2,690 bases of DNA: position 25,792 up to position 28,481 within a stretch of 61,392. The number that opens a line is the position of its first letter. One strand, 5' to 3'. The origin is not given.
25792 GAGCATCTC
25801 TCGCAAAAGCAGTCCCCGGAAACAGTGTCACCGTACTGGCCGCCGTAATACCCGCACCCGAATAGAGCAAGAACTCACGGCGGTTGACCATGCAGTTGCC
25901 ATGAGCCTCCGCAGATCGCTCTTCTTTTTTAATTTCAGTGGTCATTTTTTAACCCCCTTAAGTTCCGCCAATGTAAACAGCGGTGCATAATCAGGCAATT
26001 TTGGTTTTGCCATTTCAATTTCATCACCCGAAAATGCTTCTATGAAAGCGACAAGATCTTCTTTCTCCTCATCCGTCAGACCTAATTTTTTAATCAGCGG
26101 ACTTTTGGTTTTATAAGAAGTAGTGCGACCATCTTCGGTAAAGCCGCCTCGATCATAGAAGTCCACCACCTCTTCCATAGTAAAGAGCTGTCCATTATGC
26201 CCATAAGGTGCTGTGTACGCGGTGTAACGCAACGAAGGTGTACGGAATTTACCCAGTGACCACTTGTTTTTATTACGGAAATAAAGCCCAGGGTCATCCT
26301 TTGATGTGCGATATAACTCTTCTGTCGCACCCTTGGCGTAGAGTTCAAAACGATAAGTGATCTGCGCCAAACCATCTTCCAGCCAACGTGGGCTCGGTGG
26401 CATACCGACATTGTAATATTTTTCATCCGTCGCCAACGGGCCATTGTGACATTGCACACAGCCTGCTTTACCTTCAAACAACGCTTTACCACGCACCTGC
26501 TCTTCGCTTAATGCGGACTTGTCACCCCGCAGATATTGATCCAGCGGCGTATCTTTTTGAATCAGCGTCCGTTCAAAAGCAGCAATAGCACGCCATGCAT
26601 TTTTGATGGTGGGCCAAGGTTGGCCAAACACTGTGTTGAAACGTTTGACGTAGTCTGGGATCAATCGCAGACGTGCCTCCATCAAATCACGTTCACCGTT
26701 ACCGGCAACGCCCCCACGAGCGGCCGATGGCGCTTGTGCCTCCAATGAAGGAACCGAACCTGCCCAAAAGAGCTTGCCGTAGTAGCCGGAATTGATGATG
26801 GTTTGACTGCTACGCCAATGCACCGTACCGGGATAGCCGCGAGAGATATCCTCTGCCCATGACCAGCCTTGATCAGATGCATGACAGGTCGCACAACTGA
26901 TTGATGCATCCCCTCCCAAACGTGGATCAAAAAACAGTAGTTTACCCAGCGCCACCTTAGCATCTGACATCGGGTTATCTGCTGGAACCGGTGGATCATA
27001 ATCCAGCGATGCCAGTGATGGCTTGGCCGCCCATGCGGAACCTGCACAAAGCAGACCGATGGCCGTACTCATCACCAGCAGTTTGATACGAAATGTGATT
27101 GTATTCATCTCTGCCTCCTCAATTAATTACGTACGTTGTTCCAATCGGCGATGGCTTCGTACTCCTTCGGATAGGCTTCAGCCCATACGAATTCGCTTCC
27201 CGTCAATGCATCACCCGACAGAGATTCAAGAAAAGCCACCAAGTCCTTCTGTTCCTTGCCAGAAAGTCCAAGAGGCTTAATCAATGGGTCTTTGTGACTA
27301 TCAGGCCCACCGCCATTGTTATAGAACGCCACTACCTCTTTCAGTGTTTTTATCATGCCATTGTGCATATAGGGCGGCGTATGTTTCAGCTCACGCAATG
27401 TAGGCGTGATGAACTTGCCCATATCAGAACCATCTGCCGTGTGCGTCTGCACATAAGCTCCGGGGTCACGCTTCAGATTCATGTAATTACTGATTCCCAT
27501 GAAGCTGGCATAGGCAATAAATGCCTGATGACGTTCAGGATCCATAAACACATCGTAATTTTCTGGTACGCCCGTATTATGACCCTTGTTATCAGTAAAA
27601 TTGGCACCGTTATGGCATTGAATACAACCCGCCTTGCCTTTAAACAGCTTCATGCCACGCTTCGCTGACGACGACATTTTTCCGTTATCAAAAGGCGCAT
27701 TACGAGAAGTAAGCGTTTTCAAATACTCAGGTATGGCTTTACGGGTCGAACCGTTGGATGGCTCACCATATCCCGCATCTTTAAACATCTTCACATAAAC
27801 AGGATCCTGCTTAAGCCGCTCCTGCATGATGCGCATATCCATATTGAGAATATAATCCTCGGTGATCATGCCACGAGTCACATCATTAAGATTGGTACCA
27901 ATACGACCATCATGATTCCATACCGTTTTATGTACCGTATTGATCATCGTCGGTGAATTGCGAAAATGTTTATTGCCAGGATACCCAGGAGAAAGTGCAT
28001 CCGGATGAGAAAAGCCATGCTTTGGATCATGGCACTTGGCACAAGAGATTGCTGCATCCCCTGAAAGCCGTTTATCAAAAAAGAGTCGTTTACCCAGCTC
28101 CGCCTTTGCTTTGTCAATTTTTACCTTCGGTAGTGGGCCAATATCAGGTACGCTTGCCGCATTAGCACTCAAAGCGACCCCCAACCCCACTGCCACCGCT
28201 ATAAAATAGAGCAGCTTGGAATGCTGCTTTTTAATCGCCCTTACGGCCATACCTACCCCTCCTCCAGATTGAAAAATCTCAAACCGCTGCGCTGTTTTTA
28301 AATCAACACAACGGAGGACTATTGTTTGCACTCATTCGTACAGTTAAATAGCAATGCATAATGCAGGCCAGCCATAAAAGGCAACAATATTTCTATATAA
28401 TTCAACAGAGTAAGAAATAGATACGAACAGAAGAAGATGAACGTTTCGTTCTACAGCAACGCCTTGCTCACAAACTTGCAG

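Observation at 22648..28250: AioAB-like molybdoenzyme in one operon with two di-haem cytochrome c peroxidases: candidate iodate reductase (IdrP-IdrP-IdrB-IdrA) locus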

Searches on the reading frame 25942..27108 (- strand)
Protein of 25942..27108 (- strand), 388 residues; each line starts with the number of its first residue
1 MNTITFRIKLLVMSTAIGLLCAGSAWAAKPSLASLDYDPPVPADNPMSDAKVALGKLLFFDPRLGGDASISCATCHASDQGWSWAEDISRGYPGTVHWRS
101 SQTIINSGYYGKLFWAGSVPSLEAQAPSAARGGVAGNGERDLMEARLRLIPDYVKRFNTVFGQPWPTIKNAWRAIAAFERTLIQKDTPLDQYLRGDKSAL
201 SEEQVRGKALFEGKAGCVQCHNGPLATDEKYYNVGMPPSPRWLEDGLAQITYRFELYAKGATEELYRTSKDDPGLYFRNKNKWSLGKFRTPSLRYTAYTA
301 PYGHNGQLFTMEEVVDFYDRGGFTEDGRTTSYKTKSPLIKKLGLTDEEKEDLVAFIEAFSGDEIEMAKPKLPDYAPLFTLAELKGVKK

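Call 7: search_protein_families(library=pfam, proteins=[window:25942-27108:-])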
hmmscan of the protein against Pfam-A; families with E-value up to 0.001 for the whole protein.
window:25942-27108:- (388 aa): 3 families
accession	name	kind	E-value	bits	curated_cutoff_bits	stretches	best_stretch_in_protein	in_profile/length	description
PF03150.19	CCP_MauG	-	4.5e-40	138.2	25.6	1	50-197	2-148/149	Di-haem cytochrome c peroxidase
PF00034.26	Cytochrom_C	-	0.00022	22.9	21.3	0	206-310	3-47/90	Cytochrome c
PF13442.11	Cytochrome_CBB3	-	0.00093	19.9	27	0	206-226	5-23/68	Cytochrome C oxidase, cbb3-type, subunit III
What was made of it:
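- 25942..27108 (-): idrP2: 388-aa di-haem CCP/MauG-family protein with a Sec-type signal peptide. Pfam CCP_MauG scores 4.5e-40 (call 7).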

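Call 8: search_protein_families(library=ncbifam, proteins=[window:25942-27108:-])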
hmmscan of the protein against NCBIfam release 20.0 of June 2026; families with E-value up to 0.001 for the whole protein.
window:25942-27108:- (388 aa): 5 families
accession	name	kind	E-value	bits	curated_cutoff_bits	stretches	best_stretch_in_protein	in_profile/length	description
TIGR04039.1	MXAN_0977_Heme2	hypoth_equivalog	1e-61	208.9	362.85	1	41-364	1-326/336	MbnH family di-heme enzyme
TIGR03791.1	TTQ_mauG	equivalog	2.8e-56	190.9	443.85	2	50-237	4-192/291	tryptophan tryptophylquinone biosynthesis enzyme MauG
TIGR03981.2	SAM_quin_mod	hypoth_equivalog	5.2e-31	107.9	340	3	167-237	228-300/411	His-Xaa-Ser system-associated MauG-like protein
NF052341.1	hydrazine_gamma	equivalog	6e-05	22.2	625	0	193-308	186-301/339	hydrazine synthase subunit gamma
TIGR04484.1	thiosulf_SoxA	equivalog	0.00078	18.8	110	0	40-81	96-135/212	sulfur oxidation c-type cytochrome SoxA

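Call 28: search_solved_structures(query=window:25942-27108:-, show_alignments=1)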
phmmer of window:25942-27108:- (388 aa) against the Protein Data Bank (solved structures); distinct sequences matched with E-value up to 0.001: 30.
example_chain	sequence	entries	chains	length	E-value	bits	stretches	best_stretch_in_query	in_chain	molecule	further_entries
6e1c_A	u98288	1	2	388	2.5e-45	158.2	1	22-373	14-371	Di-heme enzyme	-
4aal_A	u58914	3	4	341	1.6e-39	139.1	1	36-240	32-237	CYTOCHROME C551 PEROXIDASE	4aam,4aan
1nml_A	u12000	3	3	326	7e-39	137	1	38-240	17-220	di-haem cytochrome c peroxidase | Cytochrome c peroxidase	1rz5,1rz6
4aao_A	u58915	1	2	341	7.2e-39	136.9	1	36-240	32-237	CYTOCHROME C551 PEROXIDASE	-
3hq6_A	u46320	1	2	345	3e-38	134.9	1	39-240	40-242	Cytochrome c551 peroxidase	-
3hq9_A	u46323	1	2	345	5.8e-38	133.9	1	39-240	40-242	Cytochrome c551 peroxidase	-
3hq7_A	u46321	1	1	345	2.4e-37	131.9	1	39-240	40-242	Cytochrome c551 peroxidase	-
3hq8_A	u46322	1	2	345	3.8e-37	131.3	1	39-240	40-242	Cytochrome c551 peroxidase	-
1iqc_A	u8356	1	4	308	4.4e-35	124.5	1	40-236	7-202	di-heme peroxidase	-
3o5c_A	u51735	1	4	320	1.6e-33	119.4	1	49-236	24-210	Cytochrome c551 peroxidase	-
1eb7_A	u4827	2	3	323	1.4e-32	116.2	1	45-240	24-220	CYTOCHROME C551 PEROXIDASE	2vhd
6fu3_A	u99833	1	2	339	1.7e-31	112.7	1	45-242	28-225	Protein CcpR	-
6qkn_A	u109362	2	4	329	1.8e-31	112.6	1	45-320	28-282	Cytochrome-c peroxidase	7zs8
9qdt_A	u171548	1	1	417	8.7e-31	110.3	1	39-236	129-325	Probable cytochrome c peroxidase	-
2c1u_A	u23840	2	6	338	1.2e-30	109.9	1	39-312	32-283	DI-HAEM CYTOCHROME C PEROXIDASE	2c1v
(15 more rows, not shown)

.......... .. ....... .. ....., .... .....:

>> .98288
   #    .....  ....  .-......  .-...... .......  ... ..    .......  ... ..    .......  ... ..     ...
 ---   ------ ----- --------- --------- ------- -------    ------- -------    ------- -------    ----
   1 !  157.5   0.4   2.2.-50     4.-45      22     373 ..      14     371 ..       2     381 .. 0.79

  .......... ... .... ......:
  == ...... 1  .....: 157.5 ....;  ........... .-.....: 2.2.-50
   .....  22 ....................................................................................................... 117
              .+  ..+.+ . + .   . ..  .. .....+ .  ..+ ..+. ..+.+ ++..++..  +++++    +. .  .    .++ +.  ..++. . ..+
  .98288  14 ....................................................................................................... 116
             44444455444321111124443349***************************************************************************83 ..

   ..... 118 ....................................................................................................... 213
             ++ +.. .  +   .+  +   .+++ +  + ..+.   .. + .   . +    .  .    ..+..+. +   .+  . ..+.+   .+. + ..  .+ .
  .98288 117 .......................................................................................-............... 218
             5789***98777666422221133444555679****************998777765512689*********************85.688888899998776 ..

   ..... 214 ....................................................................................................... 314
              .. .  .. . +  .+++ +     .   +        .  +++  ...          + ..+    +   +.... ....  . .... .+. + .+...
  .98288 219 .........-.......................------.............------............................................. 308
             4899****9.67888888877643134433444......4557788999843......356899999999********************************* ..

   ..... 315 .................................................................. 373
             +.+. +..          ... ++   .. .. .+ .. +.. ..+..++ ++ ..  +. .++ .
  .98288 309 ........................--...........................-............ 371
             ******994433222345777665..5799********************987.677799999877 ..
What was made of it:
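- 25942..27108 (-): The best PDB match is 6e1c, 'Di-heme enzyme' (call 28).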

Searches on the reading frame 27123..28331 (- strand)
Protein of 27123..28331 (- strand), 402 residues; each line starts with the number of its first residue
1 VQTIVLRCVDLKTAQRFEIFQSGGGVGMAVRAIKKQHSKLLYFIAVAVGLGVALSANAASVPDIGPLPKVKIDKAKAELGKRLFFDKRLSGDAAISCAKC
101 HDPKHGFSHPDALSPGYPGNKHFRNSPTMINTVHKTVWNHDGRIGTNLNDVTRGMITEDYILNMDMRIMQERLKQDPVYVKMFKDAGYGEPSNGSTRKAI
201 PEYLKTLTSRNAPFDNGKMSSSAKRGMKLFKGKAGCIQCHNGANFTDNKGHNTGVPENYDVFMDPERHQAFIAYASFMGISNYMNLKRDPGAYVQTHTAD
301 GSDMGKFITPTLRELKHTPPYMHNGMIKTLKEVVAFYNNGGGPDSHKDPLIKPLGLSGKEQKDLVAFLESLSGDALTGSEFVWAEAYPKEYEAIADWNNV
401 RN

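Call 7: search_protein_families(library=pfam, proteins=[window:27123-28331:-])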
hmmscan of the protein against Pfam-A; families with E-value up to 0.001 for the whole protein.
window:27123-28331:- (402 aa): 3 families
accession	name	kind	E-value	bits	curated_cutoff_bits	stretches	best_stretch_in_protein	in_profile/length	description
PF03150.19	CCP_MauG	-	6.7e-36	124.6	25.6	1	74-216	1-142/149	Di-haem cytochrome c peroxidase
PF00034.26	Cytochrom_C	-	2.9e-07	32.1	21.3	0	224-372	2-90/90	Cytochrome c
PF14522.11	Cytochrome_C7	-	0.00051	20.2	24.8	0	95-109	42-56/67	Cytochrome c7 and related cytochrome c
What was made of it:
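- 27123..28250 (-): idrP1: 375-aa di-haem CCP/MauG-family protein with a Sec-type signal peptide. Pfam CCP_MauG scores 6.7e-36 (call 7).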

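Call 8: search_protein_families(library=ncbifam, proteins=[window:27123-28331:-])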
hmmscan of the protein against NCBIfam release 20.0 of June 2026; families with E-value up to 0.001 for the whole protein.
window:27123-28331:- (402 aa): 7 families
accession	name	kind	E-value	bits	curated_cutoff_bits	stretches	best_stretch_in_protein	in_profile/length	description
TIGR04039.1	MXAN_0977_Heme2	hypoth_equivalog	3.9e-52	177.4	362.85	1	74-376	9-326/336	MbnH family di-heme enzyme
TIGR03791.1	TTQ_mauG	equivalog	2.2e-51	174.8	443.85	2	75-260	4-196/291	tryptophan tryptophylquinone biosynthesis enzyme MauG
TIGR03981.2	SAM_quin_mod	hypoth_equivalog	3.5e-22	78.9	340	3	297-337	318-358/411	His-Xaa-Ser system-associated MauG-like protein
NF052341.1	hydrazine_gamma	equivalog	1.3e-09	37.5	625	1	198-370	170-338/339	hydrazine synthase subunit gamma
NF052342.1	hydrazine_BC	exception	9.2e-07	27.4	1250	1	198-370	521-689/690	hydrazine synthase subunit beta-gamma fusion subunit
NF040606.1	CytoC_perox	subfamily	2.2e-06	27.1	150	0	318-333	437-452/524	di-heme-cytochrome C peroxidase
TIGR04484.1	thiosulf_SoxA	equivalog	0.00036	19.9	110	0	74-106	105-135/212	sulfur oxidation c-type cytochrome SoxA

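Call 29: search_solved_structures(query=window:27123-28250:-)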
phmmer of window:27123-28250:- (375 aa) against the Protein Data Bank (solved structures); distinct sequences matched with E-value up to 0.001: 30.
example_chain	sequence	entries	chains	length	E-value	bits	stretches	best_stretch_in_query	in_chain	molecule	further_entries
3hq6_A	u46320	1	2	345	1.2e-26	96.9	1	46-220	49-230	Cytochrome c551 peroxidase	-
3hq9_A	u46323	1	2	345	1.6e-26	96.4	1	46-220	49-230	Cytochrome c551 peroxidase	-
3hq8_A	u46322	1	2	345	2.2e-26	96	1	46-220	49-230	Cytochrome c551 peroxidase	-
6e1c_A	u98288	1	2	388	4.7e-26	94.9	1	33-352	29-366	Di-heme enzyme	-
3hq7_A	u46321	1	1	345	3.9e-25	91.8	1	46-220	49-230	Cytochrome c551 peroxidase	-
3o5c_A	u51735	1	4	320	6.5e-25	91.1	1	45-216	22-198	Cytochrome c551 peroxidase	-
4aal_A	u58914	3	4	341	1.7e-24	89.8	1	46-222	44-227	CYTOCHROME C551 PEROXIDASE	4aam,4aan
1eb7_A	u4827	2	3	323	2.8e-24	89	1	43-222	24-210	CYTOCHROME C551 PEROXIDASE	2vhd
4aao_A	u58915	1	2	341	5.2e-24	88.1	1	46-222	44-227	CYTOCHROME C551 PEROXIDASE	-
1nml_A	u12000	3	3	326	1.5e-23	86.7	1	44-221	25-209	di-haem cytochrome c peroxidase | Cytochrome c peroxidase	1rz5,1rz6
1iqc_A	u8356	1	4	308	1.1e-20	77.3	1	38-232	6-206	di-heme peroxidase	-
2c1u_A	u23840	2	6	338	2.2e-20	76.2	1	43-227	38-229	DI-HAEM CYTOCHROME C PEROXIDASE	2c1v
1zzh_A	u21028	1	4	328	2.5e-20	76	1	45-230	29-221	cytochrome c peroxidase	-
9qdt_A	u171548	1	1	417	1.8e-15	60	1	37-217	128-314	Probable cytochrome c peroxidase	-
6qkn_A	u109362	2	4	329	2.8e-14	56.1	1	35-309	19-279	Cytochrome-c peroxidase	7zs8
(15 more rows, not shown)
